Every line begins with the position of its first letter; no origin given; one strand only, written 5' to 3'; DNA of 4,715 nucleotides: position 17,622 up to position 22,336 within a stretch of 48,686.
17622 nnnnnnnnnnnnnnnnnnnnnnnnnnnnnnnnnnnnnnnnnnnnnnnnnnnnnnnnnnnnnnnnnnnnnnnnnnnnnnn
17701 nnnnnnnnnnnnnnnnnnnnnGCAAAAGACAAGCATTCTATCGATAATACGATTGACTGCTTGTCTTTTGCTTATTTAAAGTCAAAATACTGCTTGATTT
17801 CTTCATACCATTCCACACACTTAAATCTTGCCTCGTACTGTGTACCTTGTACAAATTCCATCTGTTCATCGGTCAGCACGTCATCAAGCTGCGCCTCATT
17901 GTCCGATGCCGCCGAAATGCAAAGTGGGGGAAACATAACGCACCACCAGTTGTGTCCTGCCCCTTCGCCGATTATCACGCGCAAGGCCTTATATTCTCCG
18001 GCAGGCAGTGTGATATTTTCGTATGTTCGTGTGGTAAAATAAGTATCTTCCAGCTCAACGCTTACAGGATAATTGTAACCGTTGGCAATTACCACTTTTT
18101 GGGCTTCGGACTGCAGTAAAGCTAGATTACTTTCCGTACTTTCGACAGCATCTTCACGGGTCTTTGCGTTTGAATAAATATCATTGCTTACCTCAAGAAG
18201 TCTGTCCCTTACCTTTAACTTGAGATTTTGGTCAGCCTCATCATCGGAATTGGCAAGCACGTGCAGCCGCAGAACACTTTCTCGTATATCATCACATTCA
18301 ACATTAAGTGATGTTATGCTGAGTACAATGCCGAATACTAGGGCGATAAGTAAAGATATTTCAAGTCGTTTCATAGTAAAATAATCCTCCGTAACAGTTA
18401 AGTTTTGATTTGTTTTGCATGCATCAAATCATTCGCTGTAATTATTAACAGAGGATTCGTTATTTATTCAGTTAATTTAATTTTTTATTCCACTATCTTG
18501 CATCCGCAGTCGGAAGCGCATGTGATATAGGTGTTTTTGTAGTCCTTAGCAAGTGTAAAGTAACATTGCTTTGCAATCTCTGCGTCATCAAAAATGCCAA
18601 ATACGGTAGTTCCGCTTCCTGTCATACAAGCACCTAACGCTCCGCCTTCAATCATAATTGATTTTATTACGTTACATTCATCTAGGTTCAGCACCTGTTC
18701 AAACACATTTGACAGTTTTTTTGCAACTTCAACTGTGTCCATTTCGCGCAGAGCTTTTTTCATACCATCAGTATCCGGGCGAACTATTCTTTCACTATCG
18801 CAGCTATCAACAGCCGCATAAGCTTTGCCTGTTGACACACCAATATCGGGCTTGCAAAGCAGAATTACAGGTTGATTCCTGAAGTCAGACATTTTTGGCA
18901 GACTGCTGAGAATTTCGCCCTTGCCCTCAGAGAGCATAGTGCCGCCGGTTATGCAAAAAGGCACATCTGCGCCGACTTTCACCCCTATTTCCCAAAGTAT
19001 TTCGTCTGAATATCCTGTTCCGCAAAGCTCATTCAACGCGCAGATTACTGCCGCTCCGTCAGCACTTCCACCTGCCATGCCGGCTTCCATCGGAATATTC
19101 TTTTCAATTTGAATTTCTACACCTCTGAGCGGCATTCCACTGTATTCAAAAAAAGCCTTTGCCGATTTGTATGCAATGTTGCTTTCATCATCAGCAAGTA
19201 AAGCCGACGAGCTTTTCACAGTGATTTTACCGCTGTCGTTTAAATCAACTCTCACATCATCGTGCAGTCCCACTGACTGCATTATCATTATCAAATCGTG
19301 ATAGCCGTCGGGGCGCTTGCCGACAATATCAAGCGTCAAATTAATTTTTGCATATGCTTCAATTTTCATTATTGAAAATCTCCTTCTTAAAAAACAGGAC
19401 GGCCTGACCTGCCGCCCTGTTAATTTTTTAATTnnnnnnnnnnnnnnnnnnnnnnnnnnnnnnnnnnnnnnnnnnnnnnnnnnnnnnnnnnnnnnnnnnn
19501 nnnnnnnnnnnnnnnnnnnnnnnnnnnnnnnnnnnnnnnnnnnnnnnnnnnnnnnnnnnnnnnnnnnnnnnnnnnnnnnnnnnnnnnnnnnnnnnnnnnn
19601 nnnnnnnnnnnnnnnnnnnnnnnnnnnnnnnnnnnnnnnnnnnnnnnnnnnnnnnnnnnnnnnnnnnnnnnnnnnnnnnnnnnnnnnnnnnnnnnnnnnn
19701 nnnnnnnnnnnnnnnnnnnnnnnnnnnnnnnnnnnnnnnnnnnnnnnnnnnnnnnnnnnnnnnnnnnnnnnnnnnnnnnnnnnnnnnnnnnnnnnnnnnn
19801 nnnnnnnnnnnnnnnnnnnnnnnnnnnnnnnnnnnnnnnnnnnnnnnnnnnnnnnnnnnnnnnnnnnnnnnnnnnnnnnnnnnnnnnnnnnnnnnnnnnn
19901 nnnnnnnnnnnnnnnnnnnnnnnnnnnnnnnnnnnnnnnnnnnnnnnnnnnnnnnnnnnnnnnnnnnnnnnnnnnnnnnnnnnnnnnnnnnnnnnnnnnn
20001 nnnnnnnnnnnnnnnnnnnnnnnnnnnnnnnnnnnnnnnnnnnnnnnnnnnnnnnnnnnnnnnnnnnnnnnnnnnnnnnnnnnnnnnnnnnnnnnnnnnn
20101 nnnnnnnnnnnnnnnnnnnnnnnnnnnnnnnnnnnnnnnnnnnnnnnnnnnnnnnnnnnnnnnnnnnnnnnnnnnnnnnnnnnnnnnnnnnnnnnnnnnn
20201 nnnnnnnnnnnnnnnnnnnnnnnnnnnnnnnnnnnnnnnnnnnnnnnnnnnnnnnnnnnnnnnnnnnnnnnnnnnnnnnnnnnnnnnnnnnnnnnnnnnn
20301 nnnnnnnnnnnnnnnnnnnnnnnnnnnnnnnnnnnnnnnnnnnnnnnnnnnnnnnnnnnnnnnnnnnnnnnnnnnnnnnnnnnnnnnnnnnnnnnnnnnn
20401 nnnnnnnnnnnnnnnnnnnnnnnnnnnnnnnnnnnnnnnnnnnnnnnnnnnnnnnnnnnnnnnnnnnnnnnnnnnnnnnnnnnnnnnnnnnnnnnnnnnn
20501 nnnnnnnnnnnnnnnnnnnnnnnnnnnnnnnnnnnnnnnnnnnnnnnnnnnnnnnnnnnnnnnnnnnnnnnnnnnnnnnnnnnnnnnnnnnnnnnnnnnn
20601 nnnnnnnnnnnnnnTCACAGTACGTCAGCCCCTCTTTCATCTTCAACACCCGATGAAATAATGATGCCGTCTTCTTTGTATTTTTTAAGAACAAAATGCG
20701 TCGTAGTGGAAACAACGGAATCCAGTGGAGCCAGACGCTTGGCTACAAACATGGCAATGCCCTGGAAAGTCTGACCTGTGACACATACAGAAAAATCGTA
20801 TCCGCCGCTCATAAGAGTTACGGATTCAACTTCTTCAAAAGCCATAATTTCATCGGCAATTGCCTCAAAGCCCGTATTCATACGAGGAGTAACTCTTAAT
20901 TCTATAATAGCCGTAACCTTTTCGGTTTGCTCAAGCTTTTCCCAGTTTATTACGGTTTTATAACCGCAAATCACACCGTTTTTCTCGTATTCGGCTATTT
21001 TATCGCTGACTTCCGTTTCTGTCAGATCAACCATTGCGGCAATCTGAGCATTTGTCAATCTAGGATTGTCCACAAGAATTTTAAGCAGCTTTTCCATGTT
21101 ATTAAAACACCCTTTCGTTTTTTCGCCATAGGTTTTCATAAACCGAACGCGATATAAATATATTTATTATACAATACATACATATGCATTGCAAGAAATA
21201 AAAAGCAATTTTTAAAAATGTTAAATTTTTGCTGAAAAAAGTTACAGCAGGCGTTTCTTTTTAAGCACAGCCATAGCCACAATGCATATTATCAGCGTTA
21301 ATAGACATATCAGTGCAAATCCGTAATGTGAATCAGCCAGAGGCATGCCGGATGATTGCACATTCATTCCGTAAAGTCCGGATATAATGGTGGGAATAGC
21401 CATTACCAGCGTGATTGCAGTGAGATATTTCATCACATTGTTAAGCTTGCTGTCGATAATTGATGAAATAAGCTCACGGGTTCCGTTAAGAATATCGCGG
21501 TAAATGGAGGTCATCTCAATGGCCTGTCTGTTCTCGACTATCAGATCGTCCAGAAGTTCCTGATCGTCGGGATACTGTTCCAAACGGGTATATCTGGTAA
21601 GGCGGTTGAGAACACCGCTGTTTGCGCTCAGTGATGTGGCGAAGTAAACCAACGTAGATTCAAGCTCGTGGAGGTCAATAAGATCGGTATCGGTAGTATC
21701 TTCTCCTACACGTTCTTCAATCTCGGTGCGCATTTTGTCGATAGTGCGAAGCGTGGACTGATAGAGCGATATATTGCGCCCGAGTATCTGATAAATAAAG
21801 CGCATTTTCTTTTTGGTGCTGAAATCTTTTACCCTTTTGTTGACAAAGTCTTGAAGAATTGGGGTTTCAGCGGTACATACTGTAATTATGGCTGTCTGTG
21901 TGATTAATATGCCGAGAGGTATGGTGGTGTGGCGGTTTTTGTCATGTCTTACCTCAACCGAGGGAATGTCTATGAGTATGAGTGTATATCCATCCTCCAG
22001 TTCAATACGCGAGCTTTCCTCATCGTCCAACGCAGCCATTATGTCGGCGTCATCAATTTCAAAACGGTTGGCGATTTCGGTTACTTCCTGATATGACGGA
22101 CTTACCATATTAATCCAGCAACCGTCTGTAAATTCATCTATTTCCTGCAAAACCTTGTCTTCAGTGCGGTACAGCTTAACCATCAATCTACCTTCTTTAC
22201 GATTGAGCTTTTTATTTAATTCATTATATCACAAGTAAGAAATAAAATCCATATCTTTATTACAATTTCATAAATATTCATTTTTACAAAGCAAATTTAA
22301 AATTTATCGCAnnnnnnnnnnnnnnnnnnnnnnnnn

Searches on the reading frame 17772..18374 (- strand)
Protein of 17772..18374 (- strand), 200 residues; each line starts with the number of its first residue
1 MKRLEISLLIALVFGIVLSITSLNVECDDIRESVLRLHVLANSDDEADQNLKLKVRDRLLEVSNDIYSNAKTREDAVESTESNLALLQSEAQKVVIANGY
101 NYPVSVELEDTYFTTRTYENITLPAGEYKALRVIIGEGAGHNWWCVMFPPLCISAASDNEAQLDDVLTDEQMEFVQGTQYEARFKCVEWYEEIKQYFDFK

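Call 35: search_protein_families(library=pfam, proteins=[window:17772-18374:-], max_evalue=0.00001)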
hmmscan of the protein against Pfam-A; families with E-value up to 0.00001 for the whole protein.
window:17772-18374:- (200 aa): 1 family
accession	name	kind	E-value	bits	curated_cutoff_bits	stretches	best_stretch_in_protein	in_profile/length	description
PF09551.15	Spore_II_R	-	5.4e-49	166.4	25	1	32-156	2-126/128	Stage II sporulation protein R (spore_II_R)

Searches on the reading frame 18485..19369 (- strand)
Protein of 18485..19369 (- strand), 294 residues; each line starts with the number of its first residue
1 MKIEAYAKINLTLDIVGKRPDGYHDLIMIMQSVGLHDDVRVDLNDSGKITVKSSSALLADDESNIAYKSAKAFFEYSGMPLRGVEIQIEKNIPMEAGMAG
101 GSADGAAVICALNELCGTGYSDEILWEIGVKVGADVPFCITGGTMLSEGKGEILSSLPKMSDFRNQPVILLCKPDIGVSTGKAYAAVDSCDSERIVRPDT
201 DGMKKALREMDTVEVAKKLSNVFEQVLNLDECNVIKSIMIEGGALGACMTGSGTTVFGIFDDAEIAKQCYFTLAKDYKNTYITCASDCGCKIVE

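Call 76: search_protein_families(library=pfam, proteins=[window:18485-19369:-], max_evalue=0.00001)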
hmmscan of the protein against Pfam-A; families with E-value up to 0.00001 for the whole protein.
window:18485-19369:- (294 aa): 2 families
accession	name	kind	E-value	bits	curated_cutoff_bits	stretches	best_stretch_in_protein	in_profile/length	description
PF00288.32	GHMP_kinases_N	-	1.2e-17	64.3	22.3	1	64-143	1-87/87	GHMP kinases N terminal domain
PF08544.19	GHMP_kinases_C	-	5.3e-08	33.6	21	1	204-278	2-84/85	GHMP kinases C terminal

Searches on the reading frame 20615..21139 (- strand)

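Call 76: search_protein_families(library=pfam, proteins=[window:20615-21139:-], max_evalue=0.00001)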
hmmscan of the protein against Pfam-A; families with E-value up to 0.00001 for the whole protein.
window:20615-21139:- (174 aa): 3 families
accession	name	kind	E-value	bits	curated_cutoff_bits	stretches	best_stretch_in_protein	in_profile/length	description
PF01037.27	AsnC_trans_reg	-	3.8e-11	43.2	25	1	79-152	1-72/73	Lrp/AsnC ligand binding domain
PF13412.12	HTH_24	-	1.3e-09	37.9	21.9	1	17-57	7-47/48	Winged helix-turn-helix DNA-binding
PF13404.12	HTH_AsnC-type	-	8.8e-06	25.9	27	0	17-48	7-38/42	AsnC-type helix-turn-helix domain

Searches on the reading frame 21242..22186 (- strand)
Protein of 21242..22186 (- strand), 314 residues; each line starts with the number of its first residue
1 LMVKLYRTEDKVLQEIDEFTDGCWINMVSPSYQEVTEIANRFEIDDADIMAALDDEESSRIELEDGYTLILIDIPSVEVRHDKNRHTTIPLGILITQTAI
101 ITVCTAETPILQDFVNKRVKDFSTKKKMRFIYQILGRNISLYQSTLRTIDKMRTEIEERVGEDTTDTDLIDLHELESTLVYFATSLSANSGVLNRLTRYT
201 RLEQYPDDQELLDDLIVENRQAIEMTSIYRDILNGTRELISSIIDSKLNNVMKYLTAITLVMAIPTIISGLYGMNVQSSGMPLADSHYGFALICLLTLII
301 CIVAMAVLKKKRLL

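Call 76: search_protein_families(library=pfam, proteins=[window:21242-22186:-], max_evalue=0.00001)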
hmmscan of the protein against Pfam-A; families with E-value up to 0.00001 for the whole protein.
window:21242-22186:- (314 aa): 1 family
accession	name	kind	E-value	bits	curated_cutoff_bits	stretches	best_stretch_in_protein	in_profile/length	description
PF01544.23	CorA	-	1e-58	199.4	27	1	21-310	3-292/292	CorA-like Mg2+ transporter protein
